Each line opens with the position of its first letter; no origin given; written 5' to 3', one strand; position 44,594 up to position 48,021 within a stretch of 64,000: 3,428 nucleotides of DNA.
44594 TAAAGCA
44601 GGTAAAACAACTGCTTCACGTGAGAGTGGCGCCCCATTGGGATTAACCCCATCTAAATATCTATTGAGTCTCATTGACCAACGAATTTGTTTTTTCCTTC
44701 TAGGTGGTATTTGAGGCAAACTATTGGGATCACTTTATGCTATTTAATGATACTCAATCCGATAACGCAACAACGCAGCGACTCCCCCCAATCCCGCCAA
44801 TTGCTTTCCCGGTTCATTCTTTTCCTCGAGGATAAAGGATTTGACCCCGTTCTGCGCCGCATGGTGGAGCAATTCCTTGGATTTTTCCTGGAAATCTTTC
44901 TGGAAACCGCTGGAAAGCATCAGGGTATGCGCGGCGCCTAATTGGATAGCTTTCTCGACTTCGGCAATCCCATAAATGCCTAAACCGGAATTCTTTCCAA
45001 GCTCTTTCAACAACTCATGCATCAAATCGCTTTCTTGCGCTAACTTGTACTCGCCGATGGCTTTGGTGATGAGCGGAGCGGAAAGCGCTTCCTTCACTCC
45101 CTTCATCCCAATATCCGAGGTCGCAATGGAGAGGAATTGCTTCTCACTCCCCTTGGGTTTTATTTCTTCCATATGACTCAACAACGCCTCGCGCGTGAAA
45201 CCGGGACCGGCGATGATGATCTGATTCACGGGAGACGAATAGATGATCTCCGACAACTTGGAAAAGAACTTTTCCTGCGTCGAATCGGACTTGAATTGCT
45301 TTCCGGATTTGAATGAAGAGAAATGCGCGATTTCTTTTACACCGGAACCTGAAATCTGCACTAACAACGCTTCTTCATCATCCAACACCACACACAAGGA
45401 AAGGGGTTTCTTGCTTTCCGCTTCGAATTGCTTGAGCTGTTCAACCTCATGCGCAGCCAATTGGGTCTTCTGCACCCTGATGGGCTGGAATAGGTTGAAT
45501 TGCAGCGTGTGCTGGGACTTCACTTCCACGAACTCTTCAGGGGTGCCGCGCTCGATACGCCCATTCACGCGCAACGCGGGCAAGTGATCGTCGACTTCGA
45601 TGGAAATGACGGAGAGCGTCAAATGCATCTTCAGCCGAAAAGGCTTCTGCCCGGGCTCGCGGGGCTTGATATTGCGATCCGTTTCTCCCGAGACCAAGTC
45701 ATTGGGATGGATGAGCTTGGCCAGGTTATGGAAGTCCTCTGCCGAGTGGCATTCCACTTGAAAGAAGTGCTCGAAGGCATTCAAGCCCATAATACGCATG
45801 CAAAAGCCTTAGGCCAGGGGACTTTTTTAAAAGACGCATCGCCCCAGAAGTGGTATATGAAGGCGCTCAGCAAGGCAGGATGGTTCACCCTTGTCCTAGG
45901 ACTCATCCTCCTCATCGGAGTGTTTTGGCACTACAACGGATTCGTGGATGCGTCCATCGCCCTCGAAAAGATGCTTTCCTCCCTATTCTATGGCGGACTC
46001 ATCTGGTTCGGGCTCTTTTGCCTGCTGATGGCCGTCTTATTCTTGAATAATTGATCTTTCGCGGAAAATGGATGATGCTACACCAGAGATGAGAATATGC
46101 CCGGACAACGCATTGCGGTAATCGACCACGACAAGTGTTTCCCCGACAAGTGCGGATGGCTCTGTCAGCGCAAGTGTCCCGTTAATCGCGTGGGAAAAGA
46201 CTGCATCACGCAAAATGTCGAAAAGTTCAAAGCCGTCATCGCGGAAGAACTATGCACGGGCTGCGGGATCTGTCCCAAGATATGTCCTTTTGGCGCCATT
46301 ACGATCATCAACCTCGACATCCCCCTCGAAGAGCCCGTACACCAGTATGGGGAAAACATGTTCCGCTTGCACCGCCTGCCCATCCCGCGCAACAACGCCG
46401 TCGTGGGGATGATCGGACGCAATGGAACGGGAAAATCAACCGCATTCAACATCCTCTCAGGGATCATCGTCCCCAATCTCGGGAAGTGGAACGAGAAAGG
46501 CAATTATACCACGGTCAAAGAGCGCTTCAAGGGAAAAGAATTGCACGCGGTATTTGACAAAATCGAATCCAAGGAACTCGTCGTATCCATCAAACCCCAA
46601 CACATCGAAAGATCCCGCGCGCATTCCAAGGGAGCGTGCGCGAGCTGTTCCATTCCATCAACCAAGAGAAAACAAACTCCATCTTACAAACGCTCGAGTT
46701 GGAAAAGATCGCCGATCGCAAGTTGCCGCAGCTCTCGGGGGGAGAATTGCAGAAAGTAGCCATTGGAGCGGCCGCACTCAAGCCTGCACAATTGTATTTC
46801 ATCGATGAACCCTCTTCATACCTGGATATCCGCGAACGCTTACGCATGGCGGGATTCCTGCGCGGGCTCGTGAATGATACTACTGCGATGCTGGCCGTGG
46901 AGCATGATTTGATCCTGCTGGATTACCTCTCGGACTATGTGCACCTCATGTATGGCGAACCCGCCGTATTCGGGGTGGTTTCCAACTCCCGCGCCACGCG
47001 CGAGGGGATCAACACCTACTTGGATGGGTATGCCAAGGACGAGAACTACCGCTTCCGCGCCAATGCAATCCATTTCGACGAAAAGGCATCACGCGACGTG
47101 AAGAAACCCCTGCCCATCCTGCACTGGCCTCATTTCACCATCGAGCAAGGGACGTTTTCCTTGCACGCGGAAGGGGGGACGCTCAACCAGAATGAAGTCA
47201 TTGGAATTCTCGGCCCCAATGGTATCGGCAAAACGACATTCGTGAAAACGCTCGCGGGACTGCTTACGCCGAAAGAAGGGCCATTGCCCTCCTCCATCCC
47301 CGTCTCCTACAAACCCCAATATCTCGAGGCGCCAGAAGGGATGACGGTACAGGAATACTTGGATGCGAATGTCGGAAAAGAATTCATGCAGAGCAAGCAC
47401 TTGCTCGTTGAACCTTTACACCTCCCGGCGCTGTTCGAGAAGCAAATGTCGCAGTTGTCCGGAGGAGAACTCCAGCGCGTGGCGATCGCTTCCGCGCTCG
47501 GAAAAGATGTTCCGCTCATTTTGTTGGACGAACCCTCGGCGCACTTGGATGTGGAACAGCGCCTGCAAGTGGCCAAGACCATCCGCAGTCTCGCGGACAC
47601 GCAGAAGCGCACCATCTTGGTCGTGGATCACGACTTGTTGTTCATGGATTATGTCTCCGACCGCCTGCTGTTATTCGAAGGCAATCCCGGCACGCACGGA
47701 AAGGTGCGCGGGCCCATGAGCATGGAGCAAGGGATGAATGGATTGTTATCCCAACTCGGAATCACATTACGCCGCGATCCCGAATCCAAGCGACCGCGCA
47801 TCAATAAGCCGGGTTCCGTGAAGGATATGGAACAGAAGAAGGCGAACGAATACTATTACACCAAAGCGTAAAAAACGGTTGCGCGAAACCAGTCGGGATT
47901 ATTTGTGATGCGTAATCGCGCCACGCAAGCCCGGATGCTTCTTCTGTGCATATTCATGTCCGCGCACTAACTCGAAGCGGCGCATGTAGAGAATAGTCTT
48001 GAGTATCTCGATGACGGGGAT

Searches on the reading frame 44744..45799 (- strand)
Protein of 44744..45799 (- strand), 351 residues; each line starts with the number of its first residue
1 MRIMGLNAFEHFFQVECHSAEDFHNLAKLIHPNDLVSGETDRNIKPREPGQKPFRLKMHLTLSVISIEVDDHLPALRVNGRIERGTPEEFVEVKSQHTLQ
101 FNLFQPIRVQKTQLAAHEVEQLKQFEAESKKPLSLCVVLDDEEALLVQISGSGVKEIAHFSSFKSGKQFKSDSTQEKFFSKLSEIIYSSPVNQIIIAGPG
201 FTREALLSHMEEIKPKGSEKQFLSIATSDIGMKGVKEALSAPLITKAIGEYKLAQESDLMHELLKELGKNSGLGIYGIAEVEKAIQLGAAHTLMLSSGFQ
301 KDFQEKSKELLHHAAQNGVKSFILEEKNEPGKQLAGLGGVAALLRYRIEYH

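Call 10: search_protein_families(library=pfam, proteins=[window:44744-45799:-], max_evalue=0.001)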
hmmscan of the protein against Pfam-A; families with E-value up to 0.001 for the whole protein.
window:44744-45799:- (351 aa): 3 families
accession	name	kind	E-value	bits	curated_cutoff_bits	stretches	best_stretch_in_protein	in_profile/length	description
PF03465.20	eRF1_3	-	5.8e-18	65.8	25.8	1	254-348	2-106/106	eRF1 domain 3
PF03463.20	eRF1_1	-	3.4e-12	46.9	23.8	1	18-124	21-121/123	eRF1 domain 1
PF03464.20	eRF1_2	-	5.1e-05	24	27.1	1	137-241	5-126/133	eRF1 domain 2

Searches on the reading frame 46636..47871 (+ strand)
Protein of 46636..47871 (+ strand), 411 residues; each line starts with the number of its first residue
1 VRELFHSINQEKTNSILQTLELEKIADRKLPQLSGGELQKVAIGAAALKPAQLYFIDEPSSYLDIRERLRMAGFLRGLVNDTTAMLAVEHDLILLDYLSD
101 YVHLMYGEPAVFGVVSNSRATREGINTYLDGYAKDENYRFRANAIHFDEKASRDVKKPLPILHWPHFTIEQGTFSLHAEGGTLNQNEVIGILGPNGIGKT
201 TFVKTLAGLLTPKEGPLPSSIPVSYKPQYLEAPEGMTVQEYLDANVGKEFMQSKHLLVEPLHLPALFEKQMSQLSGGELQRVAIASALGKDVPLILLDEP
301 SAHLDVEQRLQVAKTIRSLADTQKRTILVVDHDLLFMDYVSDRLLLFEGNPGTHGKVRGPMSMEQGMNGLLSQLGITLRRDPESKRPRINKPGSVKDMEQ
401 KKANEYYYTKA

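Call 10: search_protein_families(library=pfam, proteins=[window:46636-47871:+], max_evalue=0.001)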
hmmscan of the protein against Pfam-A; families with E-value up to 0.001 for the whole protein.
window:46636-47871:+ (411 aa): 3 families
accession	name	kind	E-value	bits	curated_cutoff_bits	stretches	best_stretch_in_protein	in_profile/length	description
PF00005.33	ABC_tran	-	4.3e-29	102.3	25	2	182-301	7-136/137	ABC transporter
PF13304.12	AAA_21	-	2e-10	41.7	27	0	189-210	2-23/304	AAA domain, putative AbiEii toxin, Type IV TA system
PF02463.25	SMC_N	-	2e-10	40.9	40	1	271-323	134-190/220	RecF/RecN/SMC N terminal domain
